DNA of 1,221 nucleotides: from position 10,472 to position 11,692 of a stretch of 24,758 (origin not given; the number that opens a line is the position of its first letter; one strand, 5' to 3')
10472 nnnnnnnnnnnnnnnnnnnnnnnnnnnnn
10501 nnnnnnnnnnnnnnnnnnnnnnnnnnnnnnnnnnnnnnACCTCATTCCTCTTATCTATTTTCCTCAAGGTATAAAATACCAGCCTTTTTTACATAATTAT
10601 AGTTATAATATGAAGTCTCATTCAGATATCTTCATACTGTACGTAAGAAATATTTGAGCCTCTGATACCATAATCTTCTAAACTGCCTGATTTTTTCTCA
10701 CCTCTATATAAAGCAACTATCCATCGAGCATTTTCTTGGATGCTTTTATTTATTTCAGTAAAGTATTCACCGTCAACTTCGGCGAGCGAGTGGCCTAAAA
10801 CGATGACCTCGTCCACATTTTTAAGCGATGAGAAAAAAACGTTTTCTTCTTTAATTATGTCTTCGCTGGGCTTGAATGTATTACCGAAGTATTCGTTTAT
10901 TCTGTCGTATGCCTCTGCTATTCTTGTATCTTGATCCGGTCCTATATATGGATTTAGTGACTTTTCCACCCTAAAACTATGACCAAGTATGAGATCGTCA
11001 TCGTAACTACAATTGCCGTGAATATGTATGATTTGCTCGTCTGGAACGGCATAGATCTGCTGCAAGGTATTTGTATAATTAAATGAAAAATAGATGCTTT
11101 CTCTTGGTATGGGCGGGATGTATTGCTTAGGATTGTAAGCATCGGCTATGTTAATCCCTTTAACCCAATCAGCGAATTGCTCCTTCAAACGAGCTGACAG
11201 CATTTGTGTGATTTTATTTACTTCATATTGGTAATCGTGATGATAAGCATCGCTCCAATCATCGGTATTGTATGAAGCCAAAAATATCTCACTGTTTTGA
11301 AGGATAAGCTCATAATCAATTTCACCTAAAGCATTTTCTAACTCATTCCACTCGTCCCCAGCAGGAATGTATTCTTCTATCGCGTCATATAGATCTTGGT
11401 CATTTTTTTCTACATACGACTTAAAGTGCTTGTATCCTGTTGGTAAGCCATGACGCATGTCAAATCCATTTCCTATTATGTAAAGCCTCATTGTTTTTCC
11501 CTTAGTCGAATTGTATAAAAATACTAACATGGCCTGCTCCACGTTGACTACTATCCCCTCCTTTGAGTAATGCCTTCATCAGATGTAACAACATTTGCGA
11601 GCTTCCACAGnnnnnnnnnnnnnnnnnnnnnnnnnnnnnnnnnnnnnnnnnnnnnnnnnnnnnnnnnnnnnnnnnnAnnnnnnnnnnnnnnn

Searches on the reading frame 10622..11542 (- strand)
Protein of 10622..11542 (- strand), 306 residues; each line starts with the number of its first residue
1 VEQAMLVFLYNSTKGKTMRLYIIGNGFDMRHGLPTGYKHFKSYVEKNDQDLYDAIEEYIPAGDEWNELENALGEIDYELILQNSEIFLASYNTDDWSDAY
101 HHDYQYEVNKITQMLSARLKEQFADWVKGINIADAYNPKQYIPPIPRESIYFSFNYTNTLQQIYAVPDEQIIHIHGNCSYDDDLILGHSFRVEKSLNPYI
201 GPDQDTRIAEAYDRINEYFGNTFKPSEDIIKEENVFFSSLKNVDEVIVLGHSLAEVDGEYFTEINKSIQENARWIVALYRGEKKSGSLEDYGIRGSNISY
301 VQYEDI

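Call 25: search_protein_families(library=padloc, proteins=[window:10622-11542:-], max_evalue=0.01)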
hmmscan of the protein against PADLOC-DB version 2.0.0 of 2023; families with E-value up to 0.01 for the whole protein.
window:10622-11542:- (306 aa): 1 family
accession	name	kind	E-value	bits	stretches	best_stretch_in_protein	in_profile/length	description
PDLC02345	AbiH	-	1.8e-27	94.8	2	117-284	143-316/343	AbiH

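Call 26: search_protein_families(library=pfam, proteins=[window:10622-11542:-], max_evalue=0.01)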
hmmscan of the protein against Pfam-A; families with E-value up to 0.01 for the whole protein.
window:10622-11542:- (306 aa): 1 family
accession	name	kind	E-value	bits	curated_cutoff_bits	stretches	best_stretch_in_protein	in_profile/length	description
PF14253.11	AbiH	-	8.1e-69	233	30.9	1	20-276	1-258/260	Bacteriophage abortive infection AbiH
